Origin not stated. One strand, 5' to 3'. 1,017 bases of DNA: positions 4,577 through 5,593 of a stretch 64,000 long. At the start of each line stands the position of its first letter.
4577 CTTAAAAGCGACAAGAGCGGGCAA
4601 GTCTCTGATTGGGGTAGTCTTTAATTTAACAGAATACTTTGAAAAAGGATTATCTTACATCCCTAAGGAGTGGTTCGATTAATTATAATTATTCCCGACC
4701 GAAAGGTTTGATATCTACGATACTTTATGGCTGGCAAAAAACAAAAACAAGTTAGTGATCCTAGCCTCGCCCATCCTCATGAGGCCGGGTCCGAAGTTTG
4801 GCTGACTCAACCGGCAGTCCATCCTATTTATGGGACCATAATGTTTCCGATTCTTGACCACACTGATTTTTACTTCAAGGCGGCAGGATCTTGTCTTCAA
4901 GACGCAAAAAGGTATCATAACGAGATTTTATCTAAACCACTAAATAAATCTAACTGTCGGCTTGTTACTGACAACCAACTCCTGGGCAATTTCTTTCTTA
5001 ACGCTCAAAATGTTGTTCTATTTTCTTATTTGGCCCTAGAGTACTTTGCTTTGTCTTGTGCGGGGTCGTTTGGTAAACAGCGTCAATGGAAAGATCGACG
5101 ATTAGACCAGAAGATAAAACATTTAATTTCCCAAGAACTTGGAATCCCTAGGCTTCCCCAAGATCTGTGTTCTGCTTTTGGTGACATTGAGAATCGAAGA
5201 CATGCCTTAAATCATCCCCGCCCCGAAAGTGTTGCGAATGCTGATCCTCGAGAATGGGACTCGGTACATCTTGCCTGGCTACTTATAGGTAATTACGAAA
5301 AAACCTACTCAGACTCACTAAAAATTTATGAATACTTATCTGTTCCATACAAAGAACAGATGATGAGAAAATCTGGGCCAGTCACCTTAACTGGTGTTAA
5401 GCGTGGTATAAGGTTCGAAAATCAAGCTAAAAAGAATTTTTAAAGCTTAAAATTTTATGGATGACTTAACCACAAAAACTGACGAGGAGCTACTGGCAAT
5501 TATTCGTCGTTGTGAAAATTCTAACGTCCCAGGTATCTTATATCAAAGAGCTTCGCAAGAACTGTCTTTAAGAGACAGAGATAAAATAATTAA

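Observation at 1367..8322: Low-GC accessory island of small hypothetical genes with a DUF2726 nuclease-fold protein and a tandem Ltp-like superinfection-exclusion-type membrane protein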

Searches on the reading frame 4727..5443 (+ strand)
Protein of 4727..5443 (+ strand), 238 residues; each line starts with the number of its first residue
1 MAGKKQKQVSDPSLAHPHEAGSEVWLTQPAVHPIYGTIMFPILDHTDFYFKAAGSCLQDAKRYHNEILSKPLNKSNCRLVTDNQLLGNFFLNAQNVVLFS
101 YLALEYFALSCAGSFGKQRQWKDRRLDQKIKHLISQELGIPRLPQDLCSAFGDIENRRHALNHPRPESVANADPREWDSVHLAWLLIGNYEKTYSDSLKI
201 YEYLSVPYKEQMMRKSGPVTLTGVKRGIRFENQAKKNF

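Call 6: search_protein_families(library=pfam, max_evalue=0.1, proteins=[window:4727-5443:+])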
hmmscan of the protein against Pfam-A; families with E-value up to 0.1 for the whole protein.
window:4727-5443:+ (238 aa): 0 families

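Call 8: search_protein_families(library=phrogs, max_evalue=0.01, proteins=[window:4727-5443:+])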
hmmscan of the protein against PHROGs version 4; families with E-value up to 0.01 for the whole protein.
window:4727-5443:+ (238 aa): 0 families

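Call 9: search_protein_families(library=padloc, max_evalue=0.01, proteins=[window:4727-5443:+])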
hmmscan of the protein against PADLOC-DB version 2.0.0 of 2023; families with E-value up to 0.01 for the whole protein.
window:4727-5443:+ (238 aa): 0 families

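Call 45: find_homologous_proteins(query=window:4727-5443:+, max_evalue=0.001)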
Query window:4727-5443:+ (238 aa): 8 proteins with E <= 0.001 among 185 candidates.
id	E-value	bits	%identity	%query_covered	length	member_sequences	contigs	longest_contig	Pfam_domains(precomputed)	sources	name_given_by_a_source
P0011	5.7e-161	551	100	100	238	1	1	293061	-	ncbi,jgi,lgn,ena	ncbi:MAG: hypothetical protein WCV68_00050 [Candidatus Paceibacterota bacterium]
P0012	2.9e-100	353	64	100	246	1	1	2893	-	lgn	-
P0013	9.9e-96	338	63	100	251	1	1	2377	-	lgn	-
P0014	6.2e-95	335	60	100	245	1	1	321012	-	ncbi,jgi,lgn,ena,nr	ncbi:MAG TPA: hypothetical protein VLX91_01370 [Candidatus Acidoferrales bacterium]|nr:hypothetical 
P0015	2.4e-93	330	59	100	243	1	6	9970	-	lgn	-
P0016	3.7e-91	323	60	100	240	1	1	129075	-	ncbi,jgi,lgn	ncbi:MAG: hypothetical protein WC791_01340 [Candidatus Paceibacterota bacterium]|jgi:hypothetical pr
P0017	1.2e-78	282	54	99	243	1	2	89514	-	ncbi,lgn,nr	ncbi:MAG: hypothetical protein NT068_01370 [Candidatus Nomurabacteria bacterium]|nr:hypothetical pro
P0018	1.1e-54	203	50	82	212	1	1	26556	-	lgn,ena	-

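Call 47: find_encoding_contigs(protein=P0016, flank=8000, max_places=2)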
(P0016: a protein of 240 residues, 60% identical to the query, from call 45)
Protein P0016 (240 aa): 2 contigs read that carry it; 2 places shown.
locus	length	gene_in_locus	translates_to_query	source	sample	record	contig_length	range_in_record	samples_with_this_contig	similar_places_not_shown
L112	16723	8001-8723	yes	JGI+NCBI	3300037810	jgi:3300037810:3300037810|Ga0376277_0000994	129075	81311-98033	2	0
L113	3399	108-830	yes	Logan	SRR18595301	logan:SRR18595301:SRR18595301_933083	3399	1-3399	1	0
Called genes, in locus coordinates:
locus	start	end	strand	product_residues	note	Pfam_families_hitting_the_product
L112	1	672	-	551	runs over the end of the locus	PF16927:HisKA_7TM, PF00512:HisKA, PF02518:HATPase_c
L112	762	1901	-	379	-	PF01370:Epimerase, PF04321:RmlD_sub_bind, PF07993:NAD_binding_4, PF16363:GDP_Man_Dehyd, PF01073:3Beta_HSD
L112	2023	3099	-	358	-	PF00226:DnaJ, PF01556:DnaJ_C, PF00684:DnaJ_CXXCXGXG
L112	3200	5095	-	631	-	PF00012:HSP70, PF06723:MreB_Mbl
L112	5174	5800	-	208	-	PF01025:GrpE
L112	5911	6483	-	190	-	PF01936:NYN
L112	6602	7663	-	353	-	PF02661:Fic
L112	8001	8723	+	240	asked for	-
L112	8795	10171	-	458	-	PF00089:Trypsin, PF13365:Trypsin_2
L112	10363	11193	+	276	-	-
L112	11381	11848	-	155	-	PF00380:Ribosomal_S9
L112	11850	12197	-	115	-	PF00572:Ribosomal_L13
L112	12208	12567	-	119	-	PF01196:Ribosomal_L17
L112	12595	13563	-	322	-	PF01193:RNA_pol_L, PF01000:RNA_pol_A_bac, PF03118:RNA_pol_A_CTD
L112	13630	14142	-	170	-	PF00163:Ribosomal_S4, PF01479:S4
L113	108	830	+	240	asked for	-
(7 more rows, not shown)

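Call 48: find_encoding_contigs(protein=P0014, flank=8000, max_places=2)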
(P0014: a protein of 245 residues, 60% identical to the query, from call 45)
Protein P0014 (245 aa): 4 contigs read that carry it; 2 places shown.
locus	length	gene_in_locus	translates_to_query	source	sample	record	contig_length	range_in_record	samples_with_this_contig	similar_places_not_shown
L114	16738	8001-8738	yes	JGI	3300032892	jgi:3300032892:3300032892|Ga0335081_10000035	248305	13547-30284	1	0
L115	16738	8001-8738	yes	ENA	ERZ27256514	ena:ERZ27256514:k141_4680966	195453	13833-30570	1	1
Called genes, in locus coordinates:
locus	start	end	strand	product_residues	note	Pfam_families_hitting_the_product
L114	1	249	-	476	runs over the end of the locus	-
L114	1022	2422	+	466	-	PF08357:SEFIR, PF13676:TIR_2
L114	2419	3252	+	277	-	-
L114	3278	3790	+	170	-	PF18480:DUF5615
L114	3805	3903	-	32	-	-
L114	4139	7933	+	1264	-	-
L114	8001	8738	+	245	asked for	-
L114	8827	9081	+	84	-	-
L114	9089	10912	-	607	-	PF00239:Resolvase, PF07508:Recombinase, PF13408:Zn_ribbon_recom (faint)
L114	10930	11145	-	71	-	-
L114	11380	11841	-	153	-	-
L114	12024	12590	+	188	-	-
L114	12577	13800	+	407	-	-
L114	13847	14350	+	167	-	-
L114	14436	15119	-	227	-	-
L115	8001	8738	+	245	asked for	-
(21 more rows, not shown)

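Call 59: predict_structure(alignment_id=A5)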
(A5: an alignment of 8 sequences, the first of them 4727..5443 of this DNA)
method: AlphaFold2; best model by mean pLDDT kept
length: 238 residues; sequences in the alignment: 8
mean_pLDDT: 68.0   pTM: 0.64
mean pLDDT of the five models: 68.0, 67.2, 67.0, 63.1, 62.8
residues with pLDDT >= 90: 29; 70-90: 104; 50-70: 34; < 50: 71
segments of 3 or more residues with pLDDT < 50: 1-33, 39-43, 167-177, 217-238
pLDDT, mean of each block of 10 residues (from residue 1): 32 36 40 52 70 89 83 57 72 87 88 83 89 89 87 83 54 47 73 93 89 58 35 38
secondary structure, 60 per line:
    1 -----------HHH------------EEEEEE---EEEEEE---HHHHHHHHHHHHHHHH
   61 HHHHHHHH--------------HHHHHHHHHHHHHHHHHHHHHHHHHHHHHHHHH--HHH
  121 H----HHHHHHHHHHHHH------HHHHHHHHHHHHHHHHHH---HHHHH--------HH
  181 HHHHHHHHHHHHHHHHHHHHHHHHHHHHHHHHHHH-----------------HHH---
elements in order: E27-32 E36-41 H45-68 H83-115 H118-121 H126-138 H145-162 H166-170 H179-215

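Call 61: fold_search(model_id=the predicted structure, library=pdb)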
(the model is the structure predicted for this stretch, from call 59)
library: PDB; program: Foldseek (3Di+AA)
matches with E <= 10: 632; with E <= 0.001: 0
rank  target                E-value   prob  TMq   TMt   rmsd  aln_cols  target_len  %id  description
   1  6m6u_H                3.2e-02  1.00  0.35  0.55   5.9       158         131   13  Crystal structure the toxin-antitoxin MntA-HpeT mutant-D39ED41E (released 2020-09-30)
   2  7ae6_A                4.3e-02  0.98  0.33  0.47   7.1       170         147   10  Crystal structure of di-AMPylated HEPN(R102A) toxin (released 2020-12-30)
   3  7bxo_F                4.6e-02  1.00  0.36  0.57   5.8       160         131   14  Crystal structure of the toxin-antitoxin with AMP-PNP (released 2020-09-30)
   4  4uos                  6.9e-02  0.89  0.31  0.36   9.0       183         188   11  Thermodynamic hyperstability in parametrically designed helical bundles (released 2014-11-05)
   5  6m6w_B                7.6e-02  0.99  0.34  0.53   6.3       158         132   13  Crystal structure the toxin-antitoxin MntA-HpeT mutant-Y104A (released 2020-09-30)
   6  7x8v_A                7.6e-02  0.89  0.30  0.37  10.5       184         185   13  Cooperative regulation of PBI1 and MAPKs controls WRKY45 transcription factor in rice immunity (released 2022-04-06)
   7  5m4y_C                7.6e-02  0.63  0.22  0.28  14.4       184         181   11  Crystal structure of the Sec3/Sso2 complex at 2.20 angstrom resolution (released 2017-02-08)
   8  2l81_MODEL_1_A        8.4e-02  0.66  0.24  0.30  10.1       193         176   11  Solution NMR Structure of the serine-rich domain of hEF1 (Enhancer of filamentation 1) from Homo sapiens, Nort (released 2011-02-09)
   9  7jh6_A                8.9e-02  0.94  0.35  0.43   8.2       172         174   13  De novo designed two-domain di-Zn(II) and porphyrin-binding protein (released 2020-12-09)
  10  3jtl_O                1.1e-01  0.85  0.35  0.37  11.8       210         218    9  Crystal structure of archaeal 20S proteasome in complex with mutated P26 activator (released 2009-11-03)
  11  8xdj_C                1.3e-01  0.93  0.32  0.47   6.2       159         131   12  Crystal structure of AMPylated HEPN toxin (released 2024-12-18)
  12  7x8v_E                1.3e-01  0.35  0.20  0.24  12.3       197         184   11  Cooperative regulation of PBI1 and MAPKs controls WRKY45 transcription factor in rice immunity (released 2022-04-06)
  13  6s18_A                1.8e-01  0.72  0.27  0.41   8.8       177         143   13  Ligand binding domain of the P. putida receptor PcaY_PP in complex with glycerol (released 2020-10-21)
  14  5m4y_A                1.9e-01  0.44  0.21  0.28  14.9       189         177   10  Crystal structure of the Sec3/Sso2 complex at 2.20 angstrom resolution (released 2017-02-08)
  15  6s1a_A                2.2e-01  0.44  0.21  0.32   9.8       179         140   13  Ligand binding domain of the P. putida receptor PcaY_PP (released 2020-10-21)
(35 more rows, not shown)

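Call 62: search_solved_structures(query=A5, max_evalue=10, show_alignments=3)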
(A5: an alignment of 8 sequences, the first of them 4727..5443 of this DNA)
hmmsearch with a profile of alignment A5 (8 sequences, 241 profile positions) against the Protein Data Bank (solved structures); distinct sequences matched with E-value up to 10: 0.

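Call 116: search_protein_families(library=ncbifam, max_evalue=0.01, proteins=[window:4727-5443:+])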
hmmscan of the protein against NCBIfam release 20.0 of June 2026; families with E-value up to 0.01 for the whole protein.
window:4727-5443:+ (238 aa): 0 families

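Call 119: find_related_loci(query=A5, collection=viral_contigs, flank=8000)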
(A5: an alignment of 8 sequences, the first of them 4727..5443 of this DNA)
Query A5 (238 aa) in viral_contigs; peptide patterns used: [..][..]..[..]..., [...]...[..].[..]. (x = any residue, [..] = any of these).
128 stretches matched a pattern, but none encodes a relative of the query by tblastn (E <= 1e-3).
